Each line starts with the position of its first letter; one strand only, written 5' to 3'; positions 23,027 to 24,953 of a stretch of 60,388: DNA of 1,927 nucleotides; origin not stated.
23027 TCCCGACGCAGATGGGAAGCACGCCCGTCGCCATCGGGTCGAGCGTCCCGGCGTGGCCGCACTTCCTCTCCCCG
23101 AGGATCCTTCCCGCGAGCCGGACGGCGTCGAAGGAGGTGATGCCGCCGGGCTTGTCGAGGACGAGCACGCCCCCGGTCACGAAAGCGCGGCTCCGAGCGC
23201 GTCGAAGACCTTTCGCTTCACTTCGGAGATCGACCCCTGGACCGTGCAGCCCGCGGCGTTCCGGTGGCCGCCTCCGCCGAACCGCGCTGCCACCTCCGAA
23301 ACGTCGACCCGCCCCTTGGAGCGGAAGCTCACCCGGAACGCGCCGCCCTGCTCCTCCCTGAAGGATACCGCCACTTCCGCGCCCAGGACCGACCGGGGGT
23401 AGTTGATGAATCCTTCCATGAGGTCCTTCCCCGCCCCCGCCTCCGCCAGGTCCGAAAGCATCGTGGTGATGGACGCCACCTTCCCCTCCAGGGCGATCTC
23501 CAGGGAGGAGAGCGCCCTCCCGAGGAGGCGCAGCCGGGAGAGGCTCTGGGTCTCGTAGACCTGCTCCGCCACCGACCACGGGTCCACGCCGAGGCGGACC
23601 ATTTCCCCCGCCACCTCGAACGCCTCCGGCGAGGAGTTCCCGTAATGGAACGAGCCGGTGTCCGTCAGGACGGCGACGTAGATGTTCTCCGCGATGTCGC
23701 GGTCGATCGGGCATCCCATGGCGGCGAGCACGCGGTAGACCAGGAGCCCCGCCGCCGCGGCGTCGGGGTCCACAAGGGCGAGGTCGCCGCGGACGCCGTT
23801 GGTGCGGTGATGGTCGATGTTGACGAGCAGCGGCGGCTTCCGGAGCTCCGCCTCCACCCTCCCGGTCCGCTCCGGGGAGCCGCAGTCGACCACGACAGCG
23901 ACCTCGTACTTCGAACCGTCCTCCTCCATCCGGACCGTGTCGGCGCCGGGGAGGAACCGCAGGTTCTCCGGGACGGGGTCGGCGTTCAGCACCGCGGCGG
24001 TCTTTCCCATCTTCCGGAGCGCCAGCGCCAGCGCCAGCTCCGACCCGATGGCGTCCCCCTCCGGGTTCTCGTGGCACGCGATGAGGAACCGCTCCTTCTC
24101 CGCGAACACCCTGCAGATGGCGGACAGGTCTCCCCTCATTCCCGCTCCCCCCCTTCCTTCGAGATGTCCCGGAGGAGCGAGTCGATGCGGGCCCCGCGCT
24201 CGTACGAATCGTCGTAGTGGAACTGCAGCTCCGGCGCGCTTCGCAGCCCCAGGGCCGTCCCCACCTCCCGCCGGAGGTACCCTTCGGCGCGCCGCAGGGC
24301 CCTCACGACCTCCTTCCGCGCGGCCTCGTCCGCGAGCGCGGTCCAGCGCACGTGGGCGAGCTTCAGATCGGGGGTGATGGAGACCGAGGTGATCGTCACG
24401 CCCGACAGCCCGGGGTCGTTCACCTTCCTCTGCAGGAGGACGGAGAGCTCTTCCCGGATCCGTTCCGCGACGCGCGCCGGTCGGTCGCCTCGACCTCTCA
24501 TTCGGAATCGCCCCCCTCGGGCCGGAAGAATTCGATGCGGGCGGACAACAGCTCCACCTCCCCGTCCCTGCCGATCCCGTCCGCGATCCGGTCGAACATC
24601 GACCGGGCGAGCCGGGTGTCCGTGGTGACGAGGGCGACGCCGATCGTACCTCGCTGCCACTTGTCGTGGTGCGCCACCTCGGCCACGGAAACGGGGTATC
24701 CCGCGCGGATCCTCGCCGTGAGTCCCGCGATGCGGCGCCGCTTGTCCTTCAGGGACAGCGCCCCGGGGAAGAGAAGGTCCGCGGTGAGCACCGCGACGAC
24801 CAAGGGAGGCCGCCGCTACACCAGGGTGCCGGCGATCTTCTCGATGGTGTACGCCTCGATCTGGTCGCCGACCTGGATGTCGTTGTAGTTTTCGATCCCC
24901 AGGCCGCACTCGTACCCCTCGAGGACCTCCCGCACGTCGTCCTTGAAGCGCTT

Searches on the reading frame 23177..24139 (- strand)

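Call 63: search_protein_families(library=pfam, max_evalue=0.00001, proteins=[window:23177-24139:-])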
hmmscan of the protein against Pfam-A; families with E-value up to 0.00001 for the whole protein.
window:23177-24139:- (320 aa): 2 families
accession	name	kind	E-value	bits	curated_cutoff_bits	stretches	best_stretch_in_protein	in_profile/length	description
PF01368.27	DHH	-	9.1e-14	52.2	28.1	1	18-156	2-124/125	DHH family, N-terminal domain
PF02272.25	DHHA1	-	5.7e-12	46.4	25.9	1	233-313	10-94/102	DHHA1 domain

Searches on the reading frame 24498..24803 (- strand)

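Call 63: search_protein_families(library=pfam, max_evalue=0.00001, proteins=[window:24498-24803:-])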
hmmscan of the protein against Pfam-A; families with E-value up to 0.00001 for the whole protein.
window:24498-24803:- (101 aa): 1 family
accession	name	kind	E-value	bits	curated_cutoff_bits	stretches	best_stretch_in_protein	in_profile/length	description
PF04456.17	DUF503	-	1.5e-24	86.1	22.4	1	3-89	1-87/88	Protein of unknown function (DUF503)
